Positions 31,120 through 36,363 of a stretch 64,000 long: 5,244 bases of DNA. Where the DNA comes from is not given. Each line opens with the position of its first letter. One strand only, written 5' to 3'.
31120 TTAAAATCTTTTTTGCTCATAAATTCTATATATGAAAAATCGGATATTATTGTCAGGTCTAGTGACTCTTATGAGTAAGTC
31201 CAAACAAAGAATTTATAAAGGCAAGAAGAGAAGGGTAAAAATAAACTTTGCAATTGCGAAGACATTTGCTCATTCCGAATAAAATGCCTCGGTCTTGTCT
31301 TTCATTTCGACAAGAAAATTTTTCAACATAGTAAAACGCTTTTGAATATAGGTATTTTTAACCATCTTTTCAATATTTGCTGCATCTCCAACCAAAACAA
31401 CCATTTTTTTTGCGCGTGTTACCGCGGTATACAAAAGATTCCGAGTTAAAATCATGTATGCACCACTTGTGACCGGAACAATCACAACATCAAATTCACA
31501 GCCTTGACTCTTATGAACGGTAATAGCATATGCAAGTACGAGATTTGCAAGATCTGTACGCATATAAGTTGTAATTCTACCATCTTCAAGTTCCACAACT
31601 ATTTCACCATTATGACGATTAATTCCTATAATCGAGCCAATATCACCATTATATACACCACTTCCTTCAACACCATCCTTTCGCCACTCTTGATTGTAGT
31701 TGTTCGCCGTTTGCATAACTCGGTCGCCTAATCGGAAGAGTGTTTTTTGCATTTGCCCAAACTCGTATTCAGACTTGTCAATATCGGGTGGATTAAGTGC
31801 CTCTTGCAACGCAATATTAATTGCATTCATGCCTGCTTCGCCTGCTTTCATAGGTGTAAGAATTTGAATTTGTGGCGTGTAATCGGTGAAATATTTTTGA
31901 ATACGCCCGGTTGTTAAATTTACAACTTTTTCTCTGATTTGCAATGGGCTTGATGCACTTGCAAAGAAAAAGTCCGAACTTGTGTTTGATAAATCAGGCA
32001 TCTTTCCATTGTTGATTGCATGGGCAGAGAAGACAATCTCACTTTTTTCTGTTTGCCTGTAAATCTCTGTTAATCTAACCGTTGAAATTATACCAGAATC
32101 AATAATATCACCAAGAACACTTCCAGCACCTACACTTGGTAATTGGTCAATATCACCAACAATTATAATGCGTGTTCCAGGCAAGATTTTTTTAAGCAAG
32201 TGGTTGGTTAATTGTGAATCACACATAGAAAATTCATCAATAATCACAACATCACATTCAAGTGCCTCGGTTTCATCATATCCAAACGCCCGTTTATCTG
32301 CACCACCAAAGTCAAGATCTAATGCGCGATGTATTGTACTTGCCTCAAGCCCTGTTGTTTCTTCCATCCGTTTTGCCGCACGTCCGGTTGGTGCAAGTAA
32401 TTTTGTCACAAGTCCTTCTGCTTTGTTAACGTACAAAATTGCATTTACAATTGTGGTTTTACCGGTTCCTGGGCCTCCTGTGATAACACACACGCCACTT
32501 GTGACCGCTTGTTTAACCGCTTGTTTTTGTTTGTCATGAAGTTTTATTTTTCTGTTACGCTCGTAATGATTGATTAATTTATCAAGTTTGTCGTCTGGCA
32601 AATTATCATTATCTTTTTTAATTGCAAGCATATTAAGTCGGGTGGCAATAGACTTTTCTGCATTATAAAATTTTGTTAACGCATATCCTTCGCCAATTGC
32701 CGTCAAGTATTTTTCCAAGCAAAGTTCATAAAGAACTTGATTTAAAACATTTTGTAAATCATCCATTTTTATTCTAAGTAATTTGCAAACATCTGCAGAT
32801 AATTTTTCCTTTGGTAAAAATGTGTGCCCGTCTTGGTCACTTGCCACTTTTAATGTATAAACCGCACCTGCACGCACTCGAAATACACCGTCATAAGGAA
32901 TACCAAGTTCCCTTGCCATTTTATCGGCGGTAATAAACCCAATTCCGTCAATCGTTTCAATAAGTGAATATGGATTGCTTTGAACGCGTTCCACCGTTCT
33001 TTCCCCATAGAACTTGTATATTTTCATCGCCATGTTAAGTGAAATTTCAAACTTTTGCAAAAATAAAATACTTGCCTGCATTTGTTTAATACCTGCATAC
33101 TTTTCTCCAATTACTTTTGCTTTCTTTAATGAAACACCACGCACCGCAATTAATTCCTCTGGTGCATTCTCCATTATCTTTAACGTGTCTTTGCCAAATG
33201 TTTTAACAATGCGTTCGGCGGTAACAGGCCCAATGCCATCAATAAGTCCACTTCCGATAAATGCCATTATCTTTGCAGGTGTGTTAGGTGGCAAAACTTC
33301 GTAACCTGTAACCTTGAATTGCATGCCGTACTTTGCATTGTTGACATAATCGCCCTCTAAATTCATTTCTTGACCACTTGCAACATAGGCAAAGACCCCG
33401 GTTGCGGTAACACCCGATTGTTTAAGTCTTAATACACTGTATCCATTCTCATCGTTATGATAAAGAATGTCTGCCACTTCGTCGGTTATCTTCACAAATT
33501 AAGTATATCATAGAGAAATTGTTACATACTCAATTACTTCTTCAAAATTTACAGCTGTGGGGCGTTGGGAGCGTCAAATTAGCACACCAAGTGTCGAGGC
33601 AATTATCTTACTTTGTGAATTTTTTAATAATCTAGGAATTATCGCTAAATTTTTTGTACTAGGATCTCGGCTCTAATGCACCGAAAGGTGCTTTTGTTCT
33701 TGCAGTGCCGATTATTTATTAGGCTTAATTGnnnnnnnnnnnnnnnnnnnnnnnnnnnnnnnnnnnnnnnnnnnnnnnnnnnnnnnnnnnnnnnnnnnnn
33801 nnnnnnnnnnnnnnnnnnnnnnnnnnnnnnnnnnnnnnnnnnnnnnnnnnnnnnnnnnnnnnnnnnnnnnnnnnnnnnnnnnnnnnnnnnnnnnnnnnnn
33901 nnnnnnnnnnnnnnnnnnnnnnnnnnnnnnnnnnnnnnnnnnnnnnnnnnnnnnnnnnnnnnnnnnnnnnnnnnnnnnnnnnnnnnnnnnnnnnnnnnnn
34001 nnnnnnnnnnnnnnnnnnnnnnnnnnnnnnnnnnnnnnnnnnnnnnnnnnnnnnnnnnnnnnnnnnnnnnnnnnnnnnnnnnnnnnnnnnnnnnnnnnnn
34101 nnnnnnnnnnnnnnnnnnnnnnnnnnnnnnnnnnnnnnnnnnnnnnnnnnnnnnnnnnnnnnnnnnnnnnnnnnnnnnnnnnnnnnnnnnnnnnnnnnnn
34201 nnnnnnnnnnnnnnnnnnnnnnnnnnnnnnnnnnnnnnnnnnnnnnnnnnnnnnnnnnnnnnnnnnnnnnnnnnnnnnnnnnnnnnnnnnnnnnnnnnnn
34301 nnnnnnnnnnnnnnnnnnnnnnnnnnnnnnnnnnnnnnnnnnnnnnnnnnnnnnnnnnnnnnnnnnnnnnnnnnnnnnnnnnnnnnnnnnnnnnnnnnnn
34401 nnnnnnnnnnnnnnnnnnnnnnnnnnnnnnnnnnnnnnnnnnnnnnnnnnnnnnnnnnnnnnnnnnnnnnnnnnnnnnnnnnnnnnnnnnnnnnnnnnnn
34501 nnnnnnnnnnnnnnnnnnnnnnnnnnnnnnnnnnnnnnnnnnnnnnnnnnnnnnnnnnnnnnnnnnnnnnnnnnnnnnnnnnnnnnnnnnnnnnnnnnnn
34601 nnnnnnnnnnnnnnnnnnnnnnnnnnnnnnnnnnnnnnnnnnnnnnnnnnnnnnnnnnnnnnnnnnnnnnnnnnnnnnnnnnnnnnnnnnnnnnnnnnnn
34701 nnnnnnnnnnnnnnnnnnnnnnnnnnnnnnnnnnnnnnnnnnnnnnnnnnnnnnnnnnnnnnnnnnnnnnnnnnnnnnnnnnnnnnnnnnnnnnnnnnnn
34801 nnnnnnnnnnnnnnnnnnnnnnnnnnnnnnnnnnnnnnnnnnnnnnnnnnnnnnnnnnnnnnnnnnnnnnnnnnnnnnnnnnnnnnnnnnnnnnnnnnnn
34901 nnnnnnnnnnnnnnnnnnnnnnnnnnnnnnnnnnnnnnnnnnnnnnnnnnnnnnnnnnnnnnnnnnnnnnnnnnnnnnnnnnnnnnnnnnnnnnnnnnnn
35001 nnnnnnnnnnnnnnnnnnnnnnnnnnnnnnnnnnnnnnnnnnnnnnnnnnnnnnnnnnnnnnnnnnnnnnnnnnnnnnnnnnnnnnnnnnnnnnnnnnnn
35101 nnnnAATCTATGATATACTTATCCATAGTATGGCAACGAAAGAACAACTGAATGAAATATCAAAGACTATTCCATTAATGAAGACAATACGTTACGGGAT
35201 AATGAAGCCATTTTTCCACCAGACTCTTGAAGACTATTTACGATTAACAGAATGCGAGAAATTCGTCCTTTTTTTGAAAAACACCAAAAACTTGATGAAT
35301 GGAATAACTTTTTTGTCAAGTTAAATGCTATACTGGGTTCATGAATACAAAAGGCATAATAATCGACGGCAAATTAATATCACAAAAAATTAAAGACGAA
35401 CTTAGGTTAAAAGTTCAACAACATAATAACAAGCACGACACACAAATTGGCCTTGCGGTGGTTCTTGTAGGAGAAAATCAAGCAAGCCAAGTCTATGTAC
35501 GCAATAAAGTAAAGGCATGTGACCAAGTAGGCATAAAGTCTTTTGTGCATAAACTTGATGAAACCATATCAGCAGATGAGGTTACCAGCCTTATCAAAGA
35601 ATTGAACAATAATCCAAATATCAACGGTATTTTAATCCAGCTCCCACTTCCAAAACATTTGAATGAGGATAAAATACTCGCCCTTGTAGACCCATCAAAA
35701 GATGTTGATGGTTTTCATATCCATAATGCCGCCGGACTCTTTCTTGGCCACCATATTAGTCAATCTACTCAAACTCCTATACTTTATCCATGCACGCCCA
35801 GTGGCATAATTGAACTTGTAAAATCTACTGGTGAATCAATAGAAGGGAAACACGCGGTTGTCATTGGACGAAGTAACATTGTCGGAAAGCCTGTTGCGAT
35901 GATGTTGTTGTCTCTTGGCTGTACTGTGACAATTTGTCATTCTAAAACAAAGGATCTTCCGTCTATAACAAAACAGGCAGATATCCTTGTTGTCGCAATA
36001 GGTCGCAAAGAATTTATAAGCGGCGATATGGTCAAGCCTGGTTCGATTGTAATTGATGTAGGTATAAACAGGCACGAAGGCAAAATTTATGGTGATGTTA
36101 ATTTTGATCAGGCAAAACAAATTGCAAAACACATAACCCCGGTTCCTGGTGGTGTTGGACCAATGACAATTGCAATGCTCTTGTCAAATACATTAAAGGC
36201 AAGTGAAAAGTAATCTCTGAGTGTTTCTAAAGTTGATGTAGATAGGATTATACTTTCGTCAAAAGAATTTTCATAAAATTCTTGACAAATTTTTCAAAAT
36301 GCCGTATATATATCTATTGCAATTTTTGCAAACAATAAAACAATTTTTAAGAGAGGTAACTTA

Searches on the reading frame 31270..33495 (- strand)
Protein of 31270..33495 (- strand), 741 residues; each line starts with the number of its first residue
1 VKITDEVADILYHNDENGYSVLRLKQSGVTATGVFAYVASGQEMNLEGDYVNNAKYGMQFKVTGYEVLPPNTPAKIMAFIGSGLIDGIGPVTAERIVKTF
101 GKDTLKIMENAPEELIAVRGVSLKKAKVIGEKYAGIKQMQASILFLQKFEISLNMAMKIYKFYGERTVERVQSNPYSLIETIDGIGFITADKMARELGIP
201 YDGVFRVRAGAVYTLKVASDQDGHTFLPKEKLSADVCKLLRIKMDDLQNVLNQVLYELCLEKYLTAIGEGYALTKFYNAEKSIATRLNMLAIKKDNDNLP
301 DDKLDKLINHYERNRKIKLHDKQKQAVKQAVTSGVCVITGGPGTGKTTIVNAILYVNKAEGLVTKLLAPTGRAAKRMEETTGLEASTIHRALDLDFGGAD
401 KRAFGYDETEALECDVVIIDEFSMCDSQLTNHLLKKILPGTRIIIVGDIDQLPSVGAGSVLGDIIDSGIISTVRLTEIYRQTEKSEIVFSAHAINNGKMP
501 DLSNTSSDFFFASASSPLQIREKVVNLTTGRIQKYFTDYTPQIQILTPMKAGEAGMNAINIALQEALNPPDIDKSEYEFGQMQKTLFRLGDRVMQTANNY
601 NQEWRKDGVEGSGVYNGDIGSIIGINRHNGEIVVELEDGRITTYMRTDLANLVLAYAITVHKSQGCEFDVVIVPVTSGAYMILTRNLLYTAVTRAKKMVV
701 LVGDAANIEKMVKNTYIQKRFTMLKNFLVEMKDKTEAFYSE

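Call 26: search_protein_families(library=pfam, proteins=[window:31270-33495:-], max_evalue=0.001)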
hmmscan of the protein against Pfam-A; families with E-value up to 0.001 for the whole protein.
window:31270-33495:- (741 aa): 15 families
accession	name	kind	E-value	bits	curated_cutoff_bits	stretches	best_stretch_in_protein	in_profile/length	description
PF13604.12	AAA_30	-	5.5e-44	150.6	27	1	319-500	2-174/191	AAA domain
PF13245.12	AAA_19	-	4.1e-43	147.2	25.1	1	323-456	1-133/134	AAA domain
PF14490.11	HHH_RecD2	-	1.3e-34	118.4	27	1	137-226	3-92/92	ATP-dependent RecD2 DNA helicase HHH domain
PF13538.12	UvrD_C_2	-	2.8e-19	69.2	27.4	1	654-702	1-52/52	UvrD-like helicase C-terminal domain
PF18335.7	SH3_13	-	9.5e-19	67.4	41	1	559-635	1-64/65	ATP-dependent RecD-like DNA helicase SH3 domain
PF23139.1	OB_YrrC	-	1.8e-18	66.7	27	1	5-69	6-75/76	ATP-dependent DNA helicase YrrC, OB-fold domain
PF13086.12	AAA_11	-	1.7e-09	38.3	27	1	319-357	2-41/257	AAA domain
PF01443.25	Viral_helicase1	-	5.9e-09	36.5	21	1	648-701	178-226/228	Viral superfamily 1 RNA helicase core domain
PF14520.12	HHH_5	-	9.3e-08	32.9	27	1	85-127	7-49/57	Helix-hairpin-helix domain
PF09848.15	SLFN-g3_helicase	-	4.9e-06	26.5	24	1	335-421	3-87/354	Schlafen group 3, DNA/RNA helicase domain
PF00580.27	UvrD-helicase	-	5e-06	26.8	23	1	320-379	2-63/271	UvrD/REP helicase N-terminal domain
PF20720.3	nSTAND3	-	5.9e-05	23.2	27.2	1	323-360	7-44/155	Novel STAND NTPase 3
PF00633.29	HHH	-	0.00022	21.3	24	0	85-97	16-28/30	Helix-hairpin-helix motif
PF05970.20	PIF1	-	0.0003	20.9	25.9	1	319-458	2-158/223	PIF1-like helicase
PF13191.12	AAA_16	-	0.00041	21.3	32.6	1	324-364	16-56/167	AAA ATPase domain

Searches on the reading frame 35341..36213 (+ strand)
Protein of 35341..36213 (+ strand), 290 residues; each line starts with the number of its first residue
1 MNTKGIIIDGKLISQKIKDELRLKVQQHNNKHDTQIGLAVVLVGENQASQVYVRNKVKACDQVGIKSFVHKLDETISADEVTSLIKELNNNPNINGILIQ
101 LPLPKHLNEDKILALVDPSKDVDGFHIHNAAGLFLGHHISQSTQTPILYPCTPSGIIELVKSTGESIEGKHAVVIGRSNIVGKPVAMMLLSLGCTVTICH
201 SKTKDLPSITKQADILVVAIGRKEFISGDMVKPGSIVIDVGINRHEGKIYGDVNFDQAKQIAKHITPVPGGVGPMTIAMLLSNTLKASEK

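Call 73: search_protein_families(library=pfam, proteins=[window:35341-36213:+], max_evalue=0.00001)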
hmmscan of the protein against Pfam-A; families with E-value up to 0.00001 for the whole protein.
window:35341-36213:+ (290 aa): 2 families
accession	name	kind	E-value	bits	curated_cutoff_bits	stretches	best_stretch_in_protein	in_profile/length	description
PF02882.25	THF_DHG_CYH_C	-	2.3e-67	225.8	27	1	144-289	11-157/160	Tetrahydrofolate dehydrogenase/cyclohydrolase, NAD(P)-binding domain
PF00763.28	THF_DHG_CYH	-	1.7e-40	138.3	32.8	1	8-123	1-115/115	Tetrahydrofolate dehydrogenase/cyclohydrolase, catalytic domain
